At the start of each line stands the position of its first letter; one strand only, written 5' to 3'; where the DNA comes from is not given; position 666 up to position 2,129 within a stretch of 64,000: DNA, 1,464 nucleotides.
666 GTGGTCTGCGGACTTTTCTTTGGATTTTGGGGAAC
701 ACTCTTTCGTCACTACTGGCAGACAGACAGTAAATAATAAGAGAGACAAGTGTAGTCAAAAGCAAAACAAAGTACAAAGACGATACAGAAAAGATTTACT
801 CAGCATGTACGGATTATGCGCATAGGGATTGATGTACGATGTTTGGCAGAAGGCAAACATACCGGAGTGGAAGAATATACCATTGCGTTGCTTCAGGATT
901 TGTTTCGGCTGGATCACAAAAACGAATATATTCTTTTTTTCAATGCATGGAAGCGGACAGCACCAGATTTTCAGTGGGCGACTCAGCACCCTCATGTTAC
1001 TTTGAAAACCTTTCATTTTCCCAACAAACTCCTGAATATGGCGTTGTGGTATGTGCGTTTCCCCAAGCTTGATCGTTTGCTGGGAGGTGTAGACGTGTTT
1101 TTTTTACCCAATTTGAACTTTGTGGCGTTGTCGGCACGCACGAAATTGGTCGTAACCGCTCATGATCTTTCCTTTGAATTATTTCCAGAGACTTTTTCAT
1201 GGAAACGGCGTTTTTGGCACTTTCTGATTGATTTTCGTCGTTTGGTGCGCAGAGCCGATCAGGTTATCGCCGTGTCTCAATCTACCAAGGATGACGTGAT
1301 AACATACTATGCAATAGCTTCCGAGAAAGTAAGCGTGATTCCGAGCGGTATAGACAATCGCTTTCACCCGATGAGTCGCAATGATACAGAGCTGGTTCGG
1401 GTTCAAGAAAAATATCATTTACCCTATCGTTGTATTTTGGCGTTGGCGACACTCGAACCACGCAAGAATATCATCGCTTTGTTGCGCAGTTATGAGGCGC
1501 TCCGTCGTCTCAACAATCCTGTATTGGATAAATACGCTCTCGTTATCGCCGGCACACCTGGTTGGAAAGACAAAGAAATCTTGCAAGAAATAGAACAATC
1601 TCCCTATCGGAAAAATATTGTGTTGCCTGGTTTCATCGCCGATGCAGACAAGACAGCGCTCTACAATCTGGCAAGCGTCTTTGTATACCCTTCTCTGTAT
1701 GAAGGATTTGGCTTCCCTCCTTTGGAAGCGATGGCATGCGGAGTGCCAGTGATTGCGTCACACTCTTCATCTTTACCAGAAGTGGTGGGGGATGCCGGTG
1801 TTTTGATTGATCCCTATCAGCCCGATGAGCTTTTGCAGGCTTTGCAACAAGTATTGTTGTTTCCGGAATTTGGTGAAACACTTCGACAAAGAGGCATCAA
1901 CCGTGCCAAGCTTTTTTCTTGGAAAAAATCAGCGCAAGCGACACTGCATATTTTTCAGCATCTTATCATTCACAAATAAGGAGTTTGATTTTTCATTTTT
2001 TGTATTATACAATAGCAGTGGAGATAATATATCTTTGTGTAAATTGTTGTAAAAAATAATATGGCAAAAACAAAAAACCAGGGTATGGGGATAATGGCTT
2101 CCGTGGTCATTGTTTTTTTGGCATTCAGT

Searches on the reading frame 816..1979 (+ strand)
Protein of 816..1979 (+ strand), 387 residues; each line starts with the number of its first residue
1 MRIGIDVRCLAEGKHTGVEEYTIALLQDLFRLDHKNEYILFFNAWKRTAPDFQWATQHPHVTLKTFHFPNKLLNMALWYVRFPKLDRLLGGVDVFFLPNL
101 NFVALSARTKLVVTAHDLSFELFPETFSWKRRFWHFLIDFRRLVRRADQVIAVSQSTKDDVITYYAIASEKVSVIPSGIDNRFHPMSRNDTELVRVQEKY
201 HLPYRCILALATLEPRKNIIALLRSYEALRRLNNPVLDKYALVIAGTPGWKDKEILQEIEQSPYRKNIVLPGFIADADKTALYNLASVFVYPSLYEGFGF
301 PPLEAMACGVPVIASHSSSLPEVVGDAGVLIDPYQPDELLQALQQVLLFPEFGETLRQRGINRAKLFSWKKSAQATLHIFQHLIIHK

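Call 32: search_protein_families(library=pfam, proteins=[window:816-1979:+], max_evalue=0.001)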
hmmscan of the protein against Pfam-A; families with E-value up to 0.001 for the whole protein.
window:816-1979:+ (387 aa): 7 families
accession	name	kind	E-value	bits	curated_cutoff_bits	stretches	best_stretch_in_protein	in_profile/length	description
PF00534.26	Glycos_transf_1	-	2.2e-31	109.2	26.4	1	204-361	15-170/172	Glycosyl transferases group 1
PF13692.12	Glyco_trans_1_4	-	1.9e-26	93.4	27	1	207-347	4-140/142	Glycosyl transferases group 1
PF13439.12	Glyco_transf_4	-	3.3e-18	66.7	28.5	1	17-180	3-167/170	Glycosyltransferase Family 4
PF20706.3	GT4-conflict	-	6.9e-13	48.8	26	1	141-324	141-320/385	Family 4 Glycosyltransferase in conflict systems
PF13579.12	Glyco_trans_4_4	-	1.9e-09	38.5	29.7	1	83-178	61-158/158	Glycosyl transferase 4-like domain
PF13524.12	Glyco_trans_1_2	-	7e-07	29.7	25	1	237-366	12-132/144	Glycosyl transferase-like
PF00982.27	Glyco_transf_20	-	6.4e-05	22.3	32.5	0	130-356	205-446/473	Glycosyltransferase family 20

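Call 82: search_protein_families(library=ncbifam, proteins=[window:816-1979:+], max_evalue=1e-10)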
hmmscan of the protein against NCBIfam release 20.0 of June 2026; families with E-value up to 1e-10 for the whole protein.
window:816-1979:+ (387 aa): 17 families
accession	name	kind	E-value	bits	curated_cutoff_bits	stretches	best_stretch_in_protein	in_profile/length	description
TIGR04047.1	MSMEG_0565_glyc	hypoth_equivalog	6.5e-35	120.9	259.85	1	142-381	134-372/373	MSMEG_0565 family glycosyltransferase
TIGR02149.1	glgA_Coryne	subfamily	1.5e-30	106.6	302.4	1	144-383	142-390/391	glycogen synthase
TIGR03449.1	mycothiol_MshA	equivalog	2.8e-23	82.5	462.5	1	142-384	160-404/406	D-inositol-3-phosphate glycosyltransferase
TIGR03088.1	stp2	hypoth_equivalog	3e-22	79.2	409.05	1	141-383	130-373/374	TIGR03088 family PEP-CTERM/XrtA system glycosyltransferase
NF038295.1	EPS_HpsP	equivalog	3.3e-20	72.4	550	1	161-384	168-388/388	hormogonium polysaccharide biosynthesis glycosyltransferase HpsP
TIGR04157.1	glyco_rSAM_CFB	subfamily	6e-20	71.6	400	1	141-327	164-342/406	TIGR04157 family glycosyltransferase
TIGR02472.1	sucr_P_syn_N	equivalog_domain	7.3e-18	64.6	576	1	146-378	184-436/439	sucrose-phosphate synthase, putative, glycosyltransferase domain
NF041876.1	EPS_EpsE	equivalog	1.1e-17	64.4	400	1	145-374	160-387/389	exopolysaccharide biosynthesis GT4 family glycosyltransferase EpsE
TIGR03999.1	thiol_BshA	equivalog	9.3e-17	61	273.7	1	144-383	142-373/375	N-acetyl-alpha-D-glucosaminyl L-malate synthase BshA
NF050063.1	ProtGlycPglJ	equivalog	1.2e-15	57.7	500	1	71-377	66-360/363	N-acetylgalactosamine-N,N'-diacetylbacillosaminyl-diphospho-undecaprenol 4-alpha-N-acetylgalactosaminyltransferase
TIGR04063.1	stp3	hypoth_equivalog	1.4e-15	57.1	442.05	1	142-383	153-395/397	TIGR04063 family PEP-CTERM/XrtA system glycosyltransferase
NF047684.1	TeichurnBiosyTuaC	equivalog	1.9e-14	53.4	550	1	109-355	133-360/391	teichuronic acid biosynthesis protein TuaC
NF053787.1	GlcN_PG_synth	equivalog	7.8e-14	51.3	480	1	141-383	138-359/361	N-acetylglucosaminyl phosphatidylglycerol synthase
NF038298.1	EPS_HpsO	equivalog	5.1e-13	48.6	575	1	295-384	298-388/388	hormogonium polysaccharide biosynthesis glycosyltransferase HpsO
NF041010.1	glycosy_Agl16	equivalog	5.6e-13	48.5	575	1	140-383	127-351/352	glycosylation protein Agl16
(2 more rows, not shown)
